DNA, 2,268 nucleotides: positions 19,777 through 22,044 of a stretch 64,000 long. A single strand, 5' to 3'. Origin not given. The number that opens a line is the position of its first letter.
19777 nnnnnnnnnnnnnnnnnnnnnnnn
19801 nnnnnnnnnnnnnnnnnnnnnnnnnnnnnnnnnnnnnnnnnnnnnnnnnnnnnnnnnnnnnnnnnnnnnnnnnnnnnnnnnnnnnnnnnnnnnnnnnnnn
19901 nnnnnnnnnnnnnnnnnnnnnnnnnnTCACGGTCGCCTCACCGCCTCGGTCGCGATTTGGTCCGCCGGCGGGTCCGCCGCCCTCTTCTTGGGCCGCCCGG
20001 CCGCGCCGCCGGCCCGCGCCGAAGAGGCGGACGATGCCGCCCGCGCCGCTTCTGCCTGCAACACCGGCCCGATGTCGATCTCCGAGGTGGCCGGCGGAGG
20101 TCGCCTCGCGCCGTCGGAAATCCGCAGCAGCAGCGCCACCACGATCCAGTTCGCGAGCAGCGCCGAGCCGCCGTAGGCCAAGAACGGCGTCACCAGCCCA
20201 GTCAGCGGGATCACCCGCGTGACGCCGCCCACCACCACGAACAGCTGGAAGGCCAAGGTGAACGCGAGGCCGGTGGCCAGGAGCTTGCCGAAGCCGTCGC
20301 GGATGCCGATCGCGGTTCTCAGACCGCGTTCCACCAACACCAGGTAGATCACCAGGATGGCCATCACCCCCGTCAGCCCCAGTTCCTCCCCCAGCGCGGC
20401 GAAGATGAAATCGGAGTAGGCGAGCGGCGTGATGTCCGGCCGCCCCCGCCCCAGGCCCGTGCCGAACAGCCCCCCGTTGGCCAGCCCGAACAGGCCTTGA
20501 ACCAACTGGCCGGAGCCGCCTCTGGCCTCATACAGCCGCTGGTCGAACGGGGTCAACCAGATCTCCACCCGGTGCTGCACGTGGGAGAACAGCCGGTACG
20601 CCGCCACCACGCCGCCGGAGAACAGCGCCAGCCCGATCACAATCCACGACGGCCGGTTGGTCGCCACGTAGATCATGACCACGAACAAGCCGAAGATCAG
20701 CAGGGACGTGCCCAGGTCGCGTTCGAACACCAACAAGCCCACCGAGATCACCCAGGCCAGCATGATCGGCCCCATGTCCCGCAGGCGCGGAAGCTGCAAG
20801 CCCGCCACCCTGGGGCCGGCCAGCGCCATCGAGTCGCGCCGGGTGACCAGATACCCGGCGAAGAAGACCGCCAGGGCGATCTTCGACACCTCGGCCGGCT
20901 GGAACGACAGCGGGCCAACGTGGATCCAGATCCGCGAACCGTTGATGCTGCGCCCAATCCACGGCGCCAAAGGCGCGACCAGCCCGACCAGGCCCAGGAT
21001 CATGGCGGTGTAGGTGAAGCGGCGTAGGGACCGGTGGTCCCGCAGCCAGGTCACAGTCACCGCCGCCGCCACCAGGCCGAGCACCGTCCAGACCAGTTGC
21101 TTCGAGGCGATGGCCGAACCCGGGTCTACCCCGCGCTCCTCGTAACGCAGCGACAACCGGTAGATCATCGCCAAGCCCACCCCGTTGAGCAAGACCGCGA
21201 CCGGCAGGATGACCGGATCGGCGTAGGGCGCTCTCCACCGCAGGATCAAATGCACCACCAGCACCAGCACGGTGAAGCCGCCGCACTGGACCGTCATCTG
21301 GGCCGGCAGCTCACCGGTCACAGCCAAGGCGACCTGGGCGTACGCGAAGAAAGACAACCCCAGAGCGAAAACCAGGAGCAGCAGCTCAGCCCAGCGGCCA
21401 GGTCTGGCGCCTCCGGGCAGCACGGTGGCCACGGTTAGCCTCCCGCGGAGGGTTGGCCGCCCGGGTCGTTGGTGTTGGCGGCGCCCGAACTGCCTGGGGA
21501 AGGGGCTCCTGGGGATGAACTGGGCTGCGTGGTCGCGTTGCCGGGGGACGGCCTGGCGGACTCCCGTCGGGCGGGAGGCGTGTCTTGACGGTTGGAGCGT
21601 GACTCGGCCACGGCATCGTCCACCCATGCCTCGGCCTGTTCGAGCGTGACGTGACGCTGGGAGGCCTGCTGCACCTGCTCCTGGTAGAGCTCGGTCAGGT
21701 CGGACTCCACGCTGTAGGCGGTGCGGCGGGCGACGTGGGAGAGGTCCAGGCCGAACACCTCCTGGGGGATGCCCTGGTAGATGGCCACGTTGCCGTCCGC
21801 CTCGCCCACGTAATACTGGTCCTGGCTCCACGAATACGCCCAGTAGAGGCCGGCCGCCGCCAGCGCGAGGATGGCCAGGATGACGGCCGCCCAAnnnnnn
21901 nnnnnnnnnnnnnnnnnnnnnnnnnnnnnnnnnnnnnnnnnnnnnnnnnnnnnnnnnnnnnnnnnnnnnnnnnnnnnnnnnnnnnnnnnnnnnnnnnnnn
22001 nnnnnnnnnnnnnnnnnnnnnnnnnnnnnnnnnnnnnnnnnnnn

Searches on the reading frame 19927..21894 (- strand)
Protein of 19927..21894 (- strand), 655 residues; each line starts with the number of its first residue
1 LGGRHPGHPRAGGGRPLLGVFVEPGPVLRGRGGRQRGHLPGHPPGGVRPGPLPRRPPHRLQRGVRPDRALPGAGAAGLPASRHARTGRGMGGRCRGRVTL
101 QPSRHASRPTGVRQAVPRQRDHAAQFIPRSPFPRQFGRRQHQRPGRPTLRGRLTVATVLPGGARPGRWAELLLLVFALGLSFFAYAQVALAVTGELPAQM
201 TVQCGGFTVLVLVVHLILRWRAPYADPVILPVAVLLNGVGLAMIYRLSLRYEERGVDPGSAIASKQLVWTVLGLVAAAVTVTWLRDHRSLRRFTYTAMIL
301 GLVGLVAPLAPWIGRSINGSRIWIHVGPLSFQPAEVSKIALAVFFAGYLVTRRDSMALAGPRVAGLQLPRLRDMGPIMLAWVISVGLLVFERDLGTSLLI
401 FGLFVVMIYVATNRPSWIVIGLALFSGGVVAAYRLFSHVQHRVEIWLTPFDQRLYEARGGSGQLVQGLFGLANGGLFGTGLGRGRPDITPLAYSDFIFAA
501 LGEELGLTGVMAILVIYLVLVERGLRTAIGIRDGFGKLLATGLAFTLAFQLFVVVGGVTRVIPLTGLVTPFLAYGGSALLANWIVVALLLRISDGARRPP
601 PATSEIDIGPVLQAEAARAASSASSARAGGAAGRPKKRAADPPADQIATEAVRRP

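Call 65: search_protein_families(library=pfam, proteins=[window:19927-21894:-], max_evalue=0.00001)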
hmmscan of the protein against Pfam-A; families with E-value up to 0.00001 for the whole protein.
window:19927-21894:- (655 aa): 1 family
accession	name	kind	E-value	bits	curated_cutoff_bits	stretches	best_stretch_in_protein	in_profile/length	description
PF01098.24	FTSW_RODA_SPOVE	-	1.3e-76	258.4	26.4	1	232-594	7-352/356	Cell cycle protein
